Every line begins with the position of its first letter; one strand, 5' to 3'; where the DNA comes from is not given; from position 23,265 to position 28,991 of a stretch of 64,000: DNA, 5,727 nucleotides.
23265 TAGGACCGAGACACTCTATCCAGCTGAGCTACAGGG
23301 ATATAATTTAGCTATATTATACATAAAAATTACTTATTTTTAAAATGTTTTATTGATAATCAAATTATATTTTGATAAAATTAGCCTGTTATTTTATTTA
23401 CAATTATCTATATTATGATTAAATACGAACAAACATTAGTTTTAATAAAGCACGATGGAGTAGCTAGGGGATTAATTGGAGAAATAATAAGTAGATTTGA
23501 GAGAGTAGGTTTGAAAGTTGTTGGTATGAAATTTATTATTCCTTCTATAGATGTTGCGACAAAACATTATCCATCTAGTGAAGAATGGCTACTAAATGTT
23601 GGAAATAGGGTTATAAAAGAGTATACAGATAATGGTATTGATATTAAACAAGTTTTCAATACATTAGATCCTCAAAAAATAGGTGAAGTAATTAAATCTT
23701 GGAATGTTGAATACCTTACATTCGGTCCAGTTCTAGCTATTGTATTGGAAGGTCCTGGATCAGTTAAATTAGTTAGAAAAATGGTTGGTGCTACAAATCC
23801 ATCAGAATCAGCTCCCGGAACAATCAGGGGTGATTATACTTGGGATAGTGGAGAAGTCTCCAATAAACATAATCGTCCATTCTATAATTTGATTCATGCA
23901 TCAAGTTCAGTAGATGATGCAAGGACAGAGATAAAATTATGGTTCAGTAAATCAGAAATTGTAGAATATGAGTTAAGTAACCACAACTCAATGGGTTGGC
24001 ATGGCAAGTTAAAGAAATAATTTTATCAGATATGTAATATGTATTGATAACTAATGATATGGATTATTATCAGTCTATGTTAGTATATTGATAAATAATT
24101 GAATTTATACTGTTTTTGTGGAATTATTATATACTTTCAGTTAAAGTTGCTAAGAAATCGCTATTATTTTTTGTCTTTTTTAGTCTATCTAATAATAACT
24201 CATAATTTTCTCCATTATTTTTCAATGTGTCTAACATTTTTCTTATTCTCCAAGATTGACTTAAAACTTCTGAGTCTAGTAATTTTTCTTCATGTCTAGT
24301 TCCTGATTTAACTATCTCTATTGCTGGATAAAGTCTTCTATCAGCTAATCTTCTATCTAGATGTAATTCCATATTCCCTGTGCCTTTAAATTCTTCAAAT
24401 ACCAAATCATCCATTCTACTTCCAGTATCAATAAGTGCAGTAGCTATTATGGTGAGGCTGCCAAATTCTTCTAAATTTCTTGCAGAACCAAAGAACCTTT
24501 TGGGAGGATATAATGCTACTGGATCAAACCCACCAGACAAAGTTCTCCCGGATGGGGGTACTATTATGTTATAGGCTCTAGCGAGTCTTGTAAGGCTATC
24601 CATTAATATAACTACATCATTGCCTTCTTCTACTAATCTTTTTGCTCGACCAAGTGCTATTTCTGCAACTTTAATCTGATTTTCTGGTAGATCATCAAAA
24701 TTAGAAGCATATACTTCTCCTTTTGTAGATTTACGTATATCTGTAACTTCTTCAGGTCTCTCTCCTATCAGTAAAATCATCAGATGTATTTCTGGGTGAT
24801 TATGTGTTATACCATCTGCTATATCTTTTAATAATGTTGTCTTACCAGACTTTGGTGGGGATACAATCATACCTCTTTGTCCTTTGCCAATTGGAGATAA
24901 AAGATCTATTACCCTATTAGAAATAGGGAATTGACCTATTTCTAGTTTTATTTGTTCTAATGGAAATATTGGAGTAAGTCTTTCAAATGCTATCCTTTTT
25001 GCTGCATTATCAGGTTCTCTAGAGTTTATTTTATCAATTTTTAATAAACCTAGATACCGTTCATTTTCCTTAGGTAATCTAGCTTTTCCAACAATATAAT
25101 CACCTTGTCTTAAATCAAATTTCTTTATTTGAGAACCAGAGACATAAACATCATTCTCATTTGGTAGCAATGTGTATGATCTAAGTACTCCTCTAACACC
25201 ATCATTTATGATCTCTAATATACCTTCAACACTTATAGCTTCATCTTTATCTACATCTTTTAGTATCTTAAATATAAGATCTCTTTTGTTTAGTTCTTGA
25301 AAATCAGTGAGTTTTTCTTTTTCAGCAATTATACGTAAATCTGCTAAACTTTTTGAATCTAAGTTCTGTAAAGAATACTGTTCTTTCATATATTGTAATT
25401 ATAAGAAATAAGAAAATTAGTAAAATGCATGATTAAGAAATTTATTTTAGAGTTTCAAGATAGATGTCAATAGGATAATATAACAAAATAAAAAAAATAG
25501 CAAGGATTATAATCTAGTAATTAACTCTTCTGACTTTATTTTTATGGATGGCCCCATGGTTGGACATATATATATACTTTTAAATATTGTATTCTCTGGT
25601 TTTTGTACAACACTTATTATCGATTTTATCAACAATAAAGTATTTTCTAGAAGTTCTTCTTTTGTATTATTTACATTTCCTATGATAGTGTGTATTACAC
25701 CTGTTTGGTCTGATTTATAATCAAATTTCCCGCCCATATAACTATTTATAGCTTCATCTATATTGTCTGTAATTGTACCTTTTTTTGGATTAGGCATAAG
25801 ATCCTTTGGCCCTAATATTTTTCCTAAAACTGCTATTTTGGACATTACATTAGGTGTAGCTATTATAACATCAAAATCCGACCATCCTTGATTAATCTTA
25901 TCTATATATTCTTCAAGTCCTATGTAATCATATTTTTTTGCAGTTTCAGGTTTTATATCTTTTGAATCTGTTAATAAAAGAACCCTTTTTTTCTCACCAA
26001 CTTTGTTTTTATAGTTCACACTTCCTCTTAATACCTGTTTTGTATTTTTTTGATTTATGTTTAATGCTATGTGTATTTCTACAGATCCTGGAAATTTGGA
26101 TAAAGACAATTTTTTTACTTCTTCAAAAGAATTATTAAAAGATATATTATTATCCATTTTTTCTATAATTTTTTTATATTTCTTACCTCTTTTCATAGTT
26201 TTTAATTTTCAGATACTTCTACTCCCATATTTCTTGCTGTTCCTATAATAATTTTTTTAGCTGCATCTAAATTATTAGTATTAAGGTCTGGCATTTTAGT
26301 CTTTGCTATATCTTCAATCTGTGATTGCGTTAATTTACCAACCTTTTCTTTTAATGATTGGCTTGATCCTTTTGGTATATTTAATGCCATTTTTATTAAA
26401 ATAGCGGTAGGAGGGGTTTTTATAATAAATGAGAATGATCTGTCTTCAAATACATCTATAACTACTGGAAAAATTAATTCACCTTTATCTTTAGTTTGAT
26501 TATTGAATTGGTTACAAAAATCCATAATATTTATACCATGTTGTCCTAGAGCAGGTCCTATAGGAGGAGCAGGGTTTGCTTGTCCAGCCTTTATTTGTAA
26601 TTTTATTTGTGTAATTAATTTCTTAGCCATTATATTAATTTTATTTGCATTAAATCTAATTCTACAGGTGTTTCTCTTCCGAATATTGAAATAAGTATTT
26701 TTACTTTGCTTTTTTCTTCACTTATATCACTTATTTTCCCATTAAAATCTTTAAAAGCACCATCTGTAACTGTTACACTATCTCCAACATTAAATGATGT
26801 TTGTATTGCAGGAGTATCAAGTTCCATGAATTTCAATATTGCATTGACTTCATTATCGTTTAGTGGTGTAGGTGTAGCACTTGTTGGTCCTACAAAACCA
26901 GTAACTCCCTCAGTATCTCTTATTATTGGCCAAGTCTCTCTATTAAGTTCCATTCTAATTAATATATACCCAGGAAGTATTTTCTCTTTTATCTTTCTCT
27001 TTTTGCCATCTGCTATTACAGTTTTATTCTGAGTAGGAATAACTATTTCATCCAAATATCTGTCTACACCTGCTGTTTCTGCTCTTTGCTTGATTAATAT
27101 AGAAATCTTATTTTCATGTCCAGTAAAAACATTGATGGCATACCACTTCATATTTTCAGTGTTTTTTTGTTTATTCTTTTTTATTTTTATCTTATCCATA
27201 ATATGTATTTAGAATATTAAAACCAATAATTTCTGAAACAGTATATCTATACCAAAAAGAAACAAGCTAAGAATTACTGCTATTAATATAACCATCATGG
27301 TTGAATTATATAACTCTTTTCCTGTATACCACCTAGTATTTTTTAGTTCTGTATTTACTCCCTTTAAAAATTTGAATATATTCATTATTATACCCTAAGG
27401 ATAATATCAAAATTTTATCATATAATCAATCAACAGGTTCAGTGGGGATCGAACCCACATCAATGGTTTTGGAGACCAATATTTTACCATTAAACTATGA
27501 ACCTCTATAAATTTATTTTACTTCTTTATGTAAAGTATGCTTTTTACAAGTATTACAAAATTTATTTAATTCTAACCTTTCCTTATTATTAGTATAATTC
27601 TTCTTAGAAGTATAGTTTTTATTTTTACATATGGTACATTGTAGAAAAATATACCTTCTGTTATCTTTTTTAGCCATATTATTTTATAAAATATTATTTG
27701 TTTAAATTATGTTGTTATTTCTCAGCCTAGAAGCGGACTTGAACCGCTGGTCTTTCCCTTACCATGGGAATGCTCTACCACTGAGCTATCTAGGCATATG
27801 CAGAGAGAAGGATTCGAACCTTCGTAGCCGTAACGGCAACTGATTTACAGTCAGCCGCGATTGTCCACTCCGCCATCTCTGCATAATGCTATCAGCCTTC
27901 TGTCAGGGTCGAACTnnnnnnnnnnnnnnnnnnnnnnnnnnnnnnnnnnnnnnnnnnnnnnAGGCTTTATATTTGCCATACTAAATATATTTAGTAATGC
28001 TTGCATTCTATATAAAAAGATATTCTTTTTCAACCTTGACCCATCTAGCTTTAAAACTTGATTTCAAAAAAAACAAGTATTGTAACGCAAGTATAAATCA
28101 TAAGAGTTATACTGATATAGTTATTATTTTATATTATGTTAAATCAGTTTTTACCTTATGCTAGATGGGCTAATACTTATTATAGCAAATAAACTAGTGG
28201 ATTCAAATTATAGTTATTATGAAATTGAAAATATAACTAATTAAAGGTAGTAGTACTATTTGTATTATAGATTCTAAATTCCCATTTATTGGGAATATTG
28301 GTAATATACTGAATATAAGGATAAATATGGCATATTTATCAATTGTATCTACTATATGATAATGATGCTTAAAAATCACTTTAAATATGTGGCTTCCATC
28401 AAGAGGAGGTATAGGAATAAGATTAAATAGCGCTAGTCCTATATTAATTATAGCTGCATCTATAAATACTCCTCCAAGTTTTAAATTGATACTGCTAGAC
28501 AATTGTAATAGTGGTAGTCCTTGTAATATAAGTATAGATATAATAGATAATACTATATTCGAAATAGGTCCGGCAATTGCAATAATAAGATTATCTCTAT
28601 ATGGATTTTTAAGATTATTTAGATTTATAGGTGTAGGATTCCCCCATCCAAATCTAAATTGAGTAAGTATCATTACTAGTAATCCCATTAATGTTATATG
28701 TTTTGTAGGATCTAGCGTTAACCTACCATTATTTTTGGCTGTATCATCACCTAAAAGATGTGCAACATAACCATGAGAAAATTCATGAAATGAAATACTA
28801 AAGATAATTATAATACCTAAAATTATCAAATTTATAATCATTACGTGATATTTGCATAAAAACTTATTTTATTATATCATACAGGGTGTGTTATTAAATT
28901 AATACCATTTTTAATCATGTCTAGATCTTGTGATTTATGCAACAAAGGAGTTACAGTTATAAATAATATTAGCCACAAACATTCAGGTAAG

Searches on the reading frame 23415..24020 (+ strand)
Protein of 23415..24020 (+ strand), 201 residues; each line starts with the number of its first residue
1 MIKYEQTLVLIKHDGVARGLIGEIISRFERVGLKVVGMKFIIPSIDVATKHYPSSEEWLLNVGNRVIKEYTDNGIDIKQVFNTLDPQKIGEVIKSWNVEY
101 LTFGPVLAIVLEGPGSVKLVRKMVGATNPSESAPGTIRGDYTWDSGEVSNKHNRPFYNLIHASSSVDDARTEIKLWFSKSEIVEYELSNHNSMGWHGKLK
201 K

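Call 18: search_protein_families(library=pfam, proteins=[window:23415-24020:+], max_evalue=0.01)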
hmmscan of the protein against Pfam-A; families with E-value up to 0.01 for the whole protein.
window:23415-24020:+ (201 aa): 1 family
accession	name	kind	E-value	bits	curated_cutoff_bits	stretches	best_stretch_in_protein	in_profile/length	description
PF00334.24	NDK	-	1.1e-35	122.9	27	2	98-182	61-135/135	Nucleoside diphosphate kinase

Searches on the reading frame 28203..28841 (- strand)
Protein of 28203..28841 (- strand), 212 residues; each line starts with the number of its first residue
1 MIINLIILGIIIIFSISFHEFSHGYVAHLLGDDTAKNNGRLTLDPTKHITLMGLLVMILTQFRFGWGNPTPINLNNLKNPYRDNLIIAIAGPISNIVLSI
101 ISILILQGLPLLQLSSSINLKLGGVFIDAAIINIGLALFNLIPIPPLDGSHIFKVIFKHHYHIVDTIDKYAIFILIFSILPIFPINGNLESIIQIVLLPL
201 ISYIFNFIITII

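Call 7: search_protein_families(library=pfam, proteins=[window:28203-28841:-], max_evalue=0.01)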
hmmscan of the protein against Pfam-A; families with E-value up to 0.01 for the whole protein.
window:28203-28841:- (212 aa): 1 family
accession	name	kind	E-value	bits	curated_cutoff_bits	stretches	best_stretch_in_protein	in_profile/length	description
PF02163.28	Peptidase_M50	-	1.8e-14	54.1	27.2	2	122-177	159-216/221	Peptidase family M50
